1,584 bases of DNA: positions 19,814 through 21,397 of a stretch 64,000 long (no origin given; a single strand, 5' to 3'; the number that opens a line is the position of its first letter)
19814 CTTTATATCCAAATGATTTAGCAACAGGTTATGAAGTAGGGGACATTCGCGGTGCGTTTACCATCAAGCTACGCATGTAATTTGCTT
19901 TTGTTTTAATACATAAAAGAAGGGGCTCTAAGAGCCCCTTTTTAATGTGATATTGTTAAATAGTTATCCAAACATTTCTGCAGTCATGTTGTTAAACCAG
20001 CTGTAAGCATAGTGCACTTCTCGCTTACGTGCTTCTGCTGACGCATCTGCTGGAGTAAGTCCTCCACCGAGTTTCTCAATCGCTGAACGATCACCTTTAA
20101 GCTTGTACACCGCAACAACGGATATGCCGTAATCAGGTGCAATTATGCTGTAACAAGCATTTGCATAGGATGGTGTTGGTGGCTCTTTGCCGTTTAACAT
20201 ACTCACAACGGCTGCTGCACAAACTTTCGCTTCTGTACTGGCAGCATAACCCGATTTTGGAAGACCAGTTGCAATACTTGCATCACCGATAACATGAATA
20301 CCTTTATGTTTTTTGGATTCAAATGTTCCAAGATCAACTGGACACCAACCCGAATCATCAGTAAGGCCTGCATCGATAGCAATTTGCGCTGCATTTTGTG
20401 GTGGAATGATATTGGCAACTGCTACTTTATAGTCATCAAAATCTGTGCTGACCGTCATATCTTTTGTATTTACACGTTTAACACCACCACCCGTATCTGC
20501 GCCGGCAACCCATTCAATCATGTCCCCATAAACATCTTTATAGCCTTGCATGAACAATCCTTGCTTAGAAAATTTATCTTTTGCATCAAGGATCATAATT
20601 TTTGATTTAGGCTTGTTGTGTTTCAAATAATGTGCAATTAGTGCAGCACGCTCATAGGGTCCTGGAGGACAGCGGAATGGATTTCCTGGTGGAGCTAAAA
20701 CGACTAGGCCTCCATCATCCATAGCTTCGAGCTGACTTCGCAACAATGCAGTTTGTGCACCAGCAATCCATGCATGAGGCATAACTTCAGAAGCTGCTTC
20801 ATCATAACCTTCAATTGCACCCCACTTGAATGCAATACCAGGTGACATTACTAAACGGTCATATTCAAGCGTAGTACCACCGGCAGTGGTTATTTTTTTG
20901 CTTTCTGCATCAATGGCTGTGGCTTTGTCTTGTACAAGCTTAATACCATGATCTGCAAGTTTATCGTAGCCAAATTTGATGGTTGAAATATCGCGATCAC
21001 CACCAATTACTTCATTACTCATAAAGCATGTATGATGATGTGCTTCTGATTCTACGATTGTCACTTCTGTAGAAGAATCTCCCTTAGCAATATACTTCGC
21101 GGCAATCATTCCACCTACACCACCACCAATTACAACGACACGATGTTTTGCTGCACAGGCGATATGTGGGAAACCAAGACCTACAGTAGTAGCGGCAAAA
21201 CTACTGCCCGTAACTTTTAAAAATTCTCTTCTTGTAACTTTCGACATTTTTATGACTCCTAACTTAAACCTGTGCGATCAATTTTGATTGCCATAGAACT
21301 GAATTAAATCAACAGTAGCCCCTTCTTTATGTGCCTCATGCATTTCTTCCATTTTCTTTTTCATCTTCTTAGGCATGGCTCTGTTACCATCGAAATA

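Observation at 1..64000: Unusually high density of pseudogenes and gene fragments, consistent with ongoing genome reduction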

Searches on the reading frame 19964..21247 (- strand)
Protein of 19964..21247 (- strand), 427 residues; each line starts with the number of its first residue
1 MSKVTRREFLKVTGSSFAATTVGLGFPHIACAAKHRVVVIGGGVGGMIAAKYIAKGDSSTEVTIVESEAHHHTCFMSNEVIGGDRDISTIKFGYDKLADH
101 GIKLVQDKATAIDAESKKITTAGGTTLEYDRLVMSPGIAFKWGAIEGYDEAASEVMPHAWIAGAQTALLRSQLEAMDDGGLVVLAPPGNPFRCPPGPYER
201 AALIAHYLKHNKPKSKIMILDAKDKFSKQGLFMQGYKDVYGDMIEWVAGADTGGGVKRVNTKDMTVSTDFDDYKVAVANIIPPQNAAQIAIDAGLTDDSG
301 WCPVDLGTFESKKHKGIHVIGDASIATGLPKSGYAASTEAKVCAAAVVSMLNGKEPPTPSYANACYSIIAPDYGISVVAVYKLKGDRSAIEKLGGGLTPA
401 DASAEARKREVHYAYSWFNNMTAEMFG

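Call 16: find_encoding_contigs(protein=window:19964-21247:-, flank=10000, max_places=4)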
Protein window:19964-21247:- (427 aa): no gene with exactly this product is on record in the collection.

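Call 57: list_cluster_members(proteins=[window:19964-21247:-, window:27322-27780:-, window:26988-27302:-, window:31295-32293:-, window:32339-33733:-, window:33794-34708:+, window:3101-4318:-, window:58925-59170:-, window:59247-59528:-, window:51991-52737:-])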
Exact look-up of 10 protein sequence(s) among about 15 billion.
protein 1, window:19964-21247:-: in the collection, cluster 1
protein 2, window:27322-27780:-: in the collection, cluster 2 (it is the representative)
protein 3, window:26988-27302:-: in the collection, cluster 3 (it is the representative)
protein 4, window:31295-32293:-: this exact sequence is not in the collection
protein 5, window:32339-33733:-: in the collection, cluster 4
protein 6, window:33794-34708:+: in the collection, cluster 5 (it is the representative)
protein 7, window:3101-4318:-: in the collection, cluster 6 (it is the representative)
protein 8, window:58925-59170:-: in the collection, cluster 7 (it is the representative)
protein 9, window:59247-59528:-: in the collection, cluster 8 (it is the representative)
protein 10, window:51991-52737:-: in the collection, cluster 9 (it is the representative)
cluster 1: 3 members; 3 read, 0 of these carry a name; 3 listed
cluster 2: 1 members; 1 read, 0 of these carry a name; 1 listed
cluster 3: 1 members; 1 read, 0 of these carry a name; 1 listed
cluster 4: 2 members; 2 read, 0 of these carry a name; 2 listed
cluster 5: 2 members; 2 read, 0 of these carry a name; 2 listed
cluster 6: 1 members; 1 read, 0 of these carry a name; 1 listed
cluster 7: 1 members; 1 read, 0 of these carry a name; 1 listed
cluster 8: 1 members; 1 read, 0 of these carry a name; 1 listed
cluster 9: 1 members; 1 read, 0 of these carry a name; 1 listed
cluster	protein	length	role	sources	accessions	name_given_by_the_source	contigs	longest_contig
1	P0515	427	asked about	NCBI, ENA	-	-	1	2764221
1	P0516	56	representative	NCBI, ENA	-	-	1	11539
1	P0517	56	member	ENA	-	-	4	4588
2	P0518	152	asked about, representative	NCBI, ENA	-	-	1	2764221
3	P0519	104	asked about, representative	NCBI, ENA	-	-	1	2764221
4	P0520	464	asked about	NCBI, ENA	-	-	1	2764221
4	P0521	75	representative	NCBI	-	-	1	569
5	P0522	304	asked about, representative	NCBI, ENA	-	-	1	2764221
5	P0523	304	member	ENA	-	-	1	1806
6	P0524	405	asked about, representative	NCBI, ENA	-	-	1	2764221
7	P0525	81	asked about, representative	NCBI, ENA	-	-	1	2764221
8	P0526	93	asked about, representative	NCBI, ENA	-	-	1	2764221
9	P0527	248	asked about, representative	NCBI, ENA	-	-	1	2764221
